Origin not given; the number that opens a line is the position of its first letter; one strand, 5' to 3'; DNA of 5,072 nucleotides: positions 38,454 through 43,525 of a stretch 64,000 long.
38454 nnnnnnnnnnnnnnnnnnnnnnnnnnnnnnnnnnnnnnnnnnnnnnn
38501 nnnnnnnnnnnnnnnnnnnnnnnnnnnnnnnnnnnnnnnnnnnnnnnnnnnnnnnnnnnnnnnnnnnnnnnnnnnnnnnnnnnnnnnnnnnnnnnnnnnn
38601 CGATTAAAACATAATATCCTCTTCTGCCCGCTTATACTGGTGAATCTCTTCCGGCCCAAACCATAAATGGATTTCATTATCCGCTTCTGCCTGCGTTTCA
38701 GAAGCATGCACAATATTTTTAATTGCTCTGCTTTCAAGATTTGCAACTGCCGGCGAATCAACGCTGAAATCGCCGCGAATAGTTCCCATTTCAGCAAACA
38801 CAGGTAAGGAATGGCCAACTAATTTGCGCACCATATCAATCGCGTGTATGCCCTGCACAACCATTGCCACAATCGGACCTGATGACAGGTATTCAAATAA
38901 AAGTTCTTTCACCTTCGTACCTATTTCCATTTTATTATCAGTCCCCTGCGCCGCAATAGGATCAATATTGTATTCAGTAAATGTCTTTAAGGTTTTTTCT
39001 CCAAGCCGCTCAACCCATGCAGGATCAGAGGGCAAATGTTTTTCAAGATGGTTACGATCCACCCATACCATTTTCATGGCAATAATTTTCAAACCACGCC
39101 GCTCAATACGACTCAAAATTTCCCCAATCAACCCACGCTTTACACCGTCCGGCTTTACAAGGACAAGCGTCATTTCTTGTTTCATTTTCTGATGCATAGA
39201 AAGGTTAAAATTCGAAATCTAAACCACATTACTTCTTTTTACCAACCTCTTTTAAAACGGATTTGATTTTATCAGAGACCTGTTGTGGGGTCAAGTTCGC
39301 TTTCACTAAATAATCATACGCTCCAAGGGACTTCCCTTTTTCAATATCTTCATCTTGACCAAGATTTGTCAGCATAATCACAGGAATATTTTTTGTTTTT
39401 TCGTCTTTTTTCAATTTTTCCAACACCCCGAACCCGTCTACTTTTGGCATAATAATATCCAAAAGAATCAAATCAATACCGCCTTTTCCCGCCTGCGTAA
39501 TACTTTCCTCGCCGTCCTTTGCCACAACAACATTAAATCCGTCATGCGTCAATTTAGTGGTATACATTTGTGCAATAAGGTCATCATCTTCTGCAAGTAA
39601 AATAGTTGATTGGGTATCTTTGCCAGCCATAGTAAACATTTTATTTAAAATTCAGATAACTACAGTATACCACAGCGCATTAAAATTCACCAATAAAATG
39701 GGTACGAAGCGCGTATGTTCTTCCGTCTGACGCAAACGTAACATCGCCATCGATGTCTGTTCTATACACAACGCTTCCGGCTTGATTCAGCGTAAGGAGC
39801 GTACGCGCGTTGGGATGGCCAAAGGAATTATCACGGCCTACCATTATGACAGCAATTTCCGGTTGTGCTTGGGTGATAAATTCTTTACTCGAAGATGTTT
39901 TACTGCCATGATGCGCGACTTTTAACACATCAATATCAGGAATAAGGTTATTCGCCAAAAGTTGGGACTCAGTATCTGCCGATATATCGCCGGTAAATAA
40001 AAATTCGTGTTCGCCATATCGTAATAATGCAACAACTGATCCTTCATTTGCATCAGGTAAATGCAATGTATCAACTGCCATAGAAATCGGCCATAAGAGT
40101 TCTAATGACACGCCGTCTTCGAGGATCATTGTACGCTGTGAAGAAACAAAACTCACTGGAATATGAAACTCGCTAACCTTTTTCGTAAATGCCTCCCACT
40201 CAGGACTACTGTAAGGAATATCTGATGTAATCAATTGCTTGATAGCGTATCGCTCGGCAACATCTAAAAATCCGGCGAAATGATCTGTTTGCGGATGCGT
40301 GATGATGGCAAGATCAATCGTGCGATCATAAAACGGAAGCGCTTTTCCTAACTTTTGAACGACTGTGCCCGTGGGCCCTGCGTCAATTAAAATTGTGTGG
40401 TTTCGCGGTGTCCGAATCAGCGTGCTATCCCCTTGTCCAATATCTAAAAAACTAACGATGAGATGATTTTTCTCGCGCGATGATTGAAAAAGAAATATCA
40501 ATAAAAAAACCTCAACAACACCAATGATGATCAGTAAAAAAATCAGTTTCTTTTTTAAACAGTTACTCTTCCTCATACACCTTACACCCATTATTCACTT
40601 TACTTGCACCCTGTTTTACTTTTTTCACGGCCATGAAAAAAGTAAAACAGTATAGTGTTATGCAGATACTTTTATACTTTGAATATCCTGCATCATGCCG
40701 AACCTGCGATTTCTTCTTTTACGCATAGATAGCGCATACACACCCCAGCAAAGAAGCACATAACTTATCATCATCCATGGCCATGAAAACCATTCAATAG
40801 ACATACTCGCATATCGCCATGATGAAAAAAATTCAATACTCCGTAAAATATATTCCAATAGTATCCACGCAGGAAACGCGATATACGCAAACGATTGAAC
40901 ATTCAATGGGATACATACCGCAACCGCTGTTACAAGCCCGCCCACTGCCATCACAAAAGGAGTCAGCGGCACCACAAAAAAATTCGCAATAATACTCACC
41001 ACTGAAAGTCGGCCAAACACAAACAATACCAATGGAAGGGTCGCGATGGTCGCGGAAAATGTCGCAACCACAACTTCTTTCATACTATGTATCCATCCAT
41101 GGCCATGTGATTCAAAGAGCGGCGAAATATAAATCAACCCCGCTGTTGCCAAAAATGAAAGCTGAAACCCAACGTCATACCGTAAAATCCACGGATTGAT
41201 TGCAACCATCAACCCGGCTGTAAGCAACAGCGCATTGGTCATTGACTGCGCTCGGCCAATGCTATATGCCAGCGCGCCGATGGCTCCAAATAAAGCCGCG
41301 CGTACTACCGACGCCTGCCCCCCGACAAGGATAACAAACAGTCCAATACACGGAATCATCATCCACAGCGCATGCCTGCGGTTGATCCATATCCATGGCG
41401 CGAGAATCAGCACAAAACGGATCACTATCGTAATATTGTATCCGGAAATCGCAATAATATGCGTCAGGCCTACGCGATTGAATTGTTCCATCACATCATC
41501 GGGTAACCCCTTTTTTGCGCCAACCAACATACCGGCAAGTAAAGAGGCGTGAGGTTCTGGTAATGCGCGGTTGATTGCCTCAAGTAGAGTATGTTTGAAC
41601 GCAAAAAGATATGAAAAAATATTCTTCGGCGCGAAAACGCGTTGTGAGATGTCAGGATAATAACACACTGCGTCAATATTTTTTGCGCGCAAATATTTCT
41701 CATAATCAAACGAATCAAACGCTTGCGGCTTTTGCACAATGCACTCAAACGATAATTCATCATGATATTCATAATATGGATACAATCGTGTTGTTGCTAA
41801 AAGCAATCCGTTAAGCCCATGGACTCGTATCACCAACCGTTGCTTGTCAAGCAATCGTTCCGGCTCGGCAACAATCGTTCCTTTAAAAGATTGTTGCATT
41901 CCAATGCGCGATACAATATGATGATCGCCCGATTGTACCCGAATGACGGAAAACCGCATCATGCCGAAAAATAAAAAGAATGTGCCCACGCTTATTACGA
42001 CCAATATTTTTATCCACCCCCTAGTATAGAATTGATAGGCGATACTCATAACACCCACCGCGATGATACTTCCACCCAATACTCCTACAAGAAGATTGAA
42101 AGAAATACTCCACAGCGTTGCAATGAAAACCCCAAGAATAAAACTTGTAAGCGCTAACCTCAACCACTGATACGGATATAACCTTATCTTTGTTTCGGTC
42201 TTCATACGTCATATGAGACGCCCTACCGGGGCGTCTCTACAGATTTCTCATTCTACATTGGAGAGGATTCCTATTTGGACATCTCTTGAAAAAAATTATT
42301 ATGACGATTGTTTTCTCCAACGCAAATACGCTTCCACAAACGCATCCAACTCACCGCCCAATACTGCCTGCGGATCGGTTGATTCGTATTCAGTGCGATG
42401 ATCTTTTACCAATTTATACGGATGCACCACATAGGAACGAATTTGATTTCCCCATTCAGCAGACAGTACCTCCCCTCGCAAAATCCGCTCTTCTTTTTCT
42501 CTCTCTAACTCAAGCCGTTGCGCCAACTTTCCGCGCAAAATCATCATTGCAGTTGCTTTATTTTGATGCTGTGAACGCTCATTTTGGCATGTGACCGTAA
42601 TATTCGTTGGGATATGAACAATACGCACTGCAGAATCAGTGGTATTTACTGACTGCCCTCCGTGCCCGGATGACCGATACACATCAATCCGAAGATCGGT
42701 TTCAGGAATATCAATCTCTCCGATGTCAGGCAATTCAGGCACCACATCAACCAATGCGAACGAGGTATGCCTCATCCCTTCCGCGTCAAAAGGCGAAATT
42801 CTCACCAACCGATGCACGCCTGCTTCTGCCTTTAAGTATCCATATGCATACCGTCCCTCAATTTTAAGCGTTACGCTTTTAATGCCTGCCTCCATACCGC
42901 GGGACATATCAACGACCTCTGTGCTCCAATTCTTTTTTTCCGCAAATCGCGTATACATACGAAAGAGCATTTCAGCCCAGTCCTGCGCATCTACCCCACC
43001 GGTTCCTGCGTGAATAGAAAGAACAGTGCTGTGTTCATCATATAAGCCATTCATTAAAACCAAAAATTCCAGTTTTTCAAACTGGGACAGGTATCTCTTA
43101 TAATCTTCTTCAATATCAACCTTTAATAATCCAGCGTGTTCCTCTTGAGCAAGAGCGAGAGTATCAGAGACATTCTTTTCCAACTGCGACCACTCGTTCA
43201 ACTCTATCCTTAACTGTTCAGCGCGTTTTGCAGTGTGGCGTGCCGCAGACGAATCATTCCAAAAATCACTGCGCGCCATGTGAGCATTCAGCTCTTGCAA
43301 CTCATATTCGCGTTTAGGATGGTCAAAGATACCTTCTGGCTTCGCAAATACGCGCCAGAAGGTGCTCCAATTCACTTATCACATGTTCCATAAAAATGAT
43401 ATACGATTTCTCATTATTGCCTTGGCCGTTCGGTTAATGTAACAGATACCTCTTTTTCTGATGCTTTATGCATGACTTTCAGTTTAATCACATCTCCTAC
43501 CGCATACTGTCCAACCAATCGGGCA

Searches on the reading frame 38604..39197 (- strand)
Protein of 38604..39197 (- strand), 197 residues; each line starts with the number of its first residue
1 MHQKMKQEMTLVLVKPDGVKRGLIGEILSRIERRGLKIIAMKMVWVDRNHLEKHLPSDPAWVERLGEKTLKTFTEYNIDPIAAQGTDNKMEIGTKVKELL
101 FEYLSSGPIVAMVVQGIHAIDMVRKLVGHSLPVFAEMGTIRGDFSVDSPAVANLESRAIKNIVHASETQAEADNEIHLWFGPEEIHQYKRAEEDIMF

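Call 64: search_protein_families(library=pfam, proteins=[window:38604-39197:-], max_evalue=0.001)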
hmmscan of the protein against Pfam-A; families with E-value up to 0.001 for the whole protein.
window:38604-39197:- (197 aa): 1 family
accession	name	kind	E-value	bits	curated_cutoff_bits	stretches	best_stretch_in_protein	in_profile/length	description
PF00334.24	NDK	-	3.9e-36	124.4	27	2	100-185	60-135/135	Nucleoside diphosphate kinase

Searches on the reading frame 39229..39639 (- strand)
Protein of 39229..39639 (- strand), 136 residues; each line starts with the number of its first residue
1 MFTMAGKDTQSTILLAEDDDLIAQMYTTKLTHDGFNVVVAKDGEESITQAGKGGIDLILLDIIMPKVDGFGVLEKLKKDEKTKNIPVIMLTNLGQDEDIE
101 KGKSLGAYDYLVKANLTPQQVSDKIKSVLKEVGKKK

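Call 64: search_protein_families(library=pfam, proteins=[window:39229-39639:-], max_evalue=0.001)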
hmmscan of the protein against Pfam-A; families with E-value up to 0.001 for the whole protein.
window:39229-39639:- (136 aa): 1 family
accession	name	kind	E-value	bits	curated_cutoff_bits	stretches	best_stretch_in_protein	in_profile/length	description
PF00072.30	Response_reg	-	2.6e-23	82.7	30.2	1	13-115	1-101/111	Response regulator receiver domain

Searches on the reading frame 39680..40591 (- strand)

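Call 64: search_protein_families(library=pfam, proteins=[window:39680-40591:-], max_evalue=0.001)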
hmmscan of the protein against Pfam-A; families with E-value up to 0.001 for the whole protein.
window:39680-40591:- (303 aa): 2 families
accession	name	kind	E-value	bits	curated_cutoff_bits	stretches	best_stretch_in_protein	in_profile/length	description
PF00753.33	Lactamase_B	-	1.3e-17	64.9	22.7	1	51-252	3-195/196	Metallo-beta-lactamase superfamily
PF12706.13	Lactamase_B_2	-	3.1e-07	30.7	27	1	65-208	1-148/200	Beta-lactamase superfamily domain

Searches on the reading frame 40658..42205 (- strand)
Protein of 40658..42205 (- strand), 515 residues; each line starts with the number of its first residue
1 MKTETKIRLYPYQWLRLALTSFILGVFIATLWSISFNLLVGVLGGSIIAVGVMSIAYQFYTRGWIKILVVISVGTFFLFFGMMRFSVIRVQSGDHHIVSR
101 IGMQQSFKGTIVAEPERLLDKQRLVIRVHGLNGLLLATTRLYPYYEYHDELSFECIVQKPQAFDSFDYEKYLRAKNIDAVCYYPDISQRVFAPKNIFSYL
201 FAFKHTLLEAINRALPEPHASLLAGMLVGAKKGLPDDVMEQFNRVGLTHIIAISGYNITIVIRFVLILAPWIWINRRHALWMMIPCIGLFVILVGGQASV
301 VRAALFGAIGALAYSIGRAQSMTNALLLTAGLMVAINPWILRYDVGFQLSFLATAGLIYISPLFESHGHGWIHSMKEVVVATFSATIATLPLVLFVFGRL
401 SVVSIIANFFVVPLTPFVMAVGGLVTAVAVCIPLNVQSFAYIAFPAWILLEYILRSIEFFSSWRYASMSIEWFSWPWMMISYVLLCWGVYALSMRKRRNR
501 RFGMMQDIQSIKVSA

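Call 49: search_protein_families(library=pfam, proteins=[window:40658-42205:-], max_evalue=0.001)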
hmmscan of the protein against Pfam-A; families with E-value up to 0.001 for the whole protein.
window:40658-42205:- (515 aa): 2 families
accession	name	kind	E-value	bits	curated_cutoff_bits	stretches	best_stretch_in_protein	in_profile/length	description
PF03772.21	Competence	-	1.4e-52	179.2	23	1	226-494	1-269/270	Competence protein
PF13567.11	DUF4131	-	5.9e-10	39.5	31.6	1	47-187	13-163/165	Domain of unknown function (DUF4131)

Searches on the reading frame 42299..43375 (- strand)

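Call 49: search_protein_families(library=pfam, proteins=[window:42299-43375:-], max_evalue=0.001)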
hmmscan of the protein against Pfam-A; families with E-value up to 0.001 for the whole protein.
window:42299-43375:- (358 aa): 2 families
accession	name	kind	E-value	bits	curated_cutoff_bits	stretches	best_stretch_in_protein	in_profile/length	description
PF03462.23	PCRF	-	9.8e-53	179.3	24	1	25-209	4-194/194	PCRF domain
PF00472.26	RF-1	-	1e-39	135.5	35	1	220-327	4-116/116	RF-1 domain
